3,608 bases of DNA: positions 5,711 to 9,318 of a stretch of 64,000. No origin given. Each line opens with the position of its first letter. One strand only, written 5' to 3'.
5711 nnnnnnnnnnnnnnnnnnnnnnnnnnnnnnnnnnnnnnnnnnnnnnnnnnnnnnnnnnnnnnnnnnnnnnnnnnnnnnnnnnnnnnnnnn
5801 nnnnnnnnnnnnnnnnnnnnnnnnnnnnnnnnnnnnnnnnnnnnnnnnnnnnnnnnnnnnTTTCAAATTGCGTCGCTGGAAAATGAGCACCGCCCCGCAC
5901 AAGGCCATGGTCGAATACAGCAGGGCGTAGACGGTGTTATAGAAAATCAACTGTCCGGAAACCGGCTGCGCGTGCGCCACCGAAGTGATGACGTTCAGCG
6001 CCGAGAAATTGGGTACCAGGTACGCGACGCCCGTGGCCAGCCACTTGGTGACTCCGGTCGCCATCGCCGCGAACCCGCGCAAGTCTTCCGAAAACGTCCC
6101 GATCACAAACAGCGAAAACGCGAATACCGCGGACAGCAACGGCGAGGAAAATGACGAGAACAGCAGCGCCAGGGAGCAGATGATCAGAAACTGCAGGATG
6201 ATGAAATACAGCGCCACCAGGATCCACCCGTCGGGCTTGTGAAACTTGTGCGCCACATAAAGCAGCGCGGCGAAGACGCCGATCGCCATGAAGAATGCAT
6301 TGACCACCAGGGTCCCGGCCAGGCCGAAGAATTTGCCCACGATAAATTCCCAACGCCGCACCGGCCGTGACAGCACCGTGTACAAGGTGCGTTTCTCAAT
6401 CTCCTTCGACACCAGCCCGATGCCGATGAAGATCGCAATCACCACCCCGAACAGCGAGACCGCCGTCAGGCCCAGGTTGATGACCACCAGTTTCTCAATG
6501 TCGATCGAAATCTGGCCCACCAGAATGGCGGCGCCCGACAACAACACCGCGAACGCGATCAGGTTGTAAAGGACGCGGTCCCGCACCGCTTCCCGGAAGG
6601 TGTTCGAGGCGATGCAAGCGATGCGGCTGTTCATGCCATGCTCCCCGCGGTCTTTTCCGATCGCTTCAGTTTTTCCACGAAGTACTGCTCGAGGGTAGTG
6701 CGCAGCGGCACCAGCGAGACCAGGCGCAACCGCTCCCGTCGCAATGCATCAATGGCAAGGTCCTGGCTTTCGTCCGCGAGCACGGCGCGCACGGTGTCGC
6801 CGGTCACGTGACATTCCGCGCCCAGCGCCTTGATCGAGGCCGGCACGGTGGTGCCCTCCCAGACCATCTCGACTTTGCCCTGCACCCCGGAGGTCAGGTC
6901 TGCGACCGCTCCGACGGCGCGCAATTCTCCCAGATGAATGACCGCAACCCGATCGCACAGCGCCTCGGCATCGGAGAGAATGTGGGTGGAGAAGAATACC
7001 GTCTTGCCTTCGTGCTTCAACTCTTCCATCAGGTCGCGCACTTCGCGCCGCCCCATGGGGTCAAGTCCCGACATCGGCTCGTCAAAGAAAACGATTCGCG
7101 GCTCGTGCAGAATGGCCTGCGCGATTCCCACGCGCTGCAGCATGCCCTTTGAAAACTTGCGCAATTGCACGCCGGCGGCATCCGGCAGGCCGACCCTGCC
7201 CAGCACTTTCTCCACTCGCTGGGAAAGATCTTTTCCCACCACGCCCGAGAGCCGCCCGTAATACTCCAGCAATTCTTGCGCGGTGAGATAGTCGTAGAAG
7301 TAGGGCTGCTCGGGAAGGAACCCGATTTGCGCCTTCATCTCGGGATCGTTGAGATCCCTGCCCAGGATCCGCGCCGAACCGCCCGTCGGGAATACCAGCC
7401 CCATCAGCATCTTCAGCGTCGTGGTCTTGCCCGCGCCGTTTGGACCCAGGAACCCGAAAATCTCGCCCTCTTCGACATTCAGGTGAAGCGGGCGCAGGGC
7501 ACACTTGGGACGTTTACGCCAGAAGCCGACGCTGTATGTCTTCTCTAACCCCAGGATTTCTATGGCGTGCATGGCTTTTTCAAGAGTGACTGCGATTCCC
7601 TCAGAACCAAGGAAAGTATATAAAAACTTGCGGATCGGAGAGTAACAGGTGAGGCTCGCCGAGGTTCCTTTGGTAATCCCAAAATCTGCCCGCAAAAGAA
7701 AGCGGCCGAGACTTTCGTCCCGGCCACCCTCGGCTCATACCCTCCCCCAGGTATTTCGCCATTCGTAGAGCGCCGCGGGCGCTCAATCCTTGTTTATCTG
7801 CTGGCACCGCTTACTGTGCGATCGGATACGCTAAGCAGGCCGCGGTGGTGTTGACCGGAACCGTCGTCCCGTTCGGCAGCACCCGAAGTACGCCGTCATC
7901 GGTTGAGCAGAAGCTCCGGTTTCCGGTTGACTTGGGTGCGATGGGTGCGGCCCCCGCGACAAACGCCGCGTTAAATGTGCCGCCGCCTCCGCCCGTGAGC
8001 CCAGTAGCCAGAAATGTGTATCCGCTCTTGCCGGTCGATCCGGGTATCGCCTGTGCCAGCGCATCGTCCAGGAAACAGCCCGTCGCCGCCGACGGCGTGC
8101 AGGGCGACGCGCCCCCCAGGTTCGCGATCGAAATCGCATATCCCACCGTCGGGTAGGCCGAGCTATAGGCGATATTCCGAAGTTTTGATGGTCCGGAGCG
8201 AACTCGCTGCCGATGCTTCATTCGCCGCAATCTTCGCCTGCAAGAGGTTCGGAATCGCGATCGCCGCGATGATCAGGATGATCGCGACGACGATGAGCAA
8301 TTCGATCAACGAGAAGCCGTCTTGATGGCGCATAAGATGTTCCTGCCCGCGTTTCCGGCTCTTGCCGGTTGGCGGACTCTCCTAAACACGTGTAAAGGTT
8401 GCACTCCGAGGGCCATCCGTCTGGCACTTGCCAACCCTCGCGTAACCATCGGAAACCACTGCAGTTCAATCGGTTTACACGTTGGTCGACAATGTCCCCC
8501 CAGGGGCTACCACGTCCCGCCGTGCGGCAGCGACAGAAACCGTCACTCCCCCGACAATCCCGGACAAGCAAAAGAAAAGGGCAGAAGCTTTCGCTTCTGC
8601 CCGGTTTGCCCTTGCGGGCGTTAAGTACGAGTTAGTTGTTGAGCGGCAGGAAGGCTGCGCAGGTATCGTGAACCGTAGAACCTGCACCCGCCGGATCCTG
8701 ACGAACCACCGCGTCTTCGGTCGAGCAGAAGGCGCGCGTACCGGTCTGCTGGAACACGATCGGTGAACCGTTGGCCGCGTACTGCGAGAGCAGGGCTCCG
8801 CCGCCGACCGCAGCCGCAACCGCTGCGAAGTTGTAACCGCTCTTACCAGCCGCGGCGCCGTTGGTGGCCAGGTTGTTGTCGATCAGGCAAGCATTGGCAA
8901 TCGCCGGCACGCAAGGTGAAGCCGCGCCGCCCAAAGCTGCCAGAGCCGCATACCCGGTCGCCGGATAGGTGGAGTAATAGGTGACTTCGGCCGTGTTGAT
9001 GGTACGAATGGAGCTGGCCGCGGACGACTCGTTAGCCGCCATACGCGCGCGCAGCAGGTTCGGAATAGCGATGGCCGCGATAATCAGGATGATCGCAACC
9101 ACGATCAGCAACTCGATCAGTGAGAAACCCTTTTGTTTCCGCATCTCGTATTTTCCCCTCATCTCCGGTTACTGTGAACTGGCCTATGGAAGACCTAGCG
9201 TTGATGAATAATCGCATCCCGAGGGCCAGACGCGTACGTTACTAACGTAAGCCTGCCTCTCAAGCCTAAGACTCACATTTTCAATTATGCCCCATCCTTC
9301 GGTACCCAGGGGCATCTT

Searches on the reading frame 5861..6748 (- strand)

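Call 21: search_protein_families(library=pfam, proteins=[window:5861-6748:-], max_evalue=0.0001)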
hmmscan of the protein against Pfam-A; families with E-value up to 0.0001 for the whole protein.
window:5861-6748:- (296 aa): 3 families
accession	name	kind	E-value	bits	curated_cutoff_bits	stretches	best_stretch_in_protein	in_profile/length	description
PF12679.13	ABC2_membrane_2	-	8.5e-14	51.9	27.2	1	46-295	3-283/283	ABC-2 family transporter protein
PF12698.13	ABC2_membrane_3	-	2e-05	24.3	31.6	1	97-289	165-340/347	ABC-2 family transporter protein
PF12730.13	ABC2_membrane_4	-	6.4e-05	23.4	27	1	66-216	25-178/179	ABC-2 family transporter protein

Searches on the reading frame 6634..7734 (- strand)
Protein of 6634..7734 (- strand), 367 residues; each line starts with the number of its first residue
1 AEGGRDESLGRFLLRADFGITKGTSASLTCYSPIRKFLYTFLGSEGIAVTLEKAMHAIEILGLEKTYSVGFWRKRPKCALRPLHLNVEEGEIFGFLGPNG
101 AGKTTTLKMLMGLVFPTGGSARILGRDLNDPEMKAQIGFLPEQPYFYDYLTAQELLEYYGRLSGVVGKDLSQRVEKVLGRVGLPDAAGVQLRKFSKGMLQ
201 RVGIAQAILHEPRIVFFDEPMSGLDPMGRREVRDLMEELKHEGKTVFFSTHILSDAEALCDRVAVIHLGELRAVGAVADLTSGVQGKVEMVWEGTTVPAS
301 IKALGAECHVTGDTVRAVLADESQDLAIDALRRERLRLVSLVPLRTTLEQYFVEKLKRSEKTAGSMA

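Call 21: search_protein_families(library=pfam, proteins=[window:6634-7734:-], max_evalue=0.0001)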
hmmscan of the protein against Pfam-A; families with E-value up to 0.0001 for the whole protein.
window:6634-7734:- (367 aa): 2 families
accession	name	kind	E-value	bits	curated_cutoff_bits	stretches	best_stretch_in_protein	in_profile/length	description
PF00005.33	ABC_tran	-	1.9e-28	100.2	25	1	80-221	1-136/137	ABC transporter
PF13304.12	AAA_21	-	3.9e-13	50.6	27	1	177-252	221-299/304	AAA domain, putative AbiEii toxin, Type IV TA system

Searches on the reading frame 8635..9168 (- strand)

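Call 21: search_protein_families(library=pfam, proteins=[window:8635-9168:-], max_evalue=0.0001)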
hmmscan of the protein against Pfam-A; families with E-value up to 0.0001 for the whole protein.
window:8635-9168:- (178 aa): 1 family
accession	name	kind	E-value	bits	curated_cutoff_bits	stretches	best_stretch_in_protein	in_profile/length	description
PF07963.17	N_methyl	-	4.7e-10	39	21.2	1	9-35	1-27/27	Prokaryotic N-terminal methylation motif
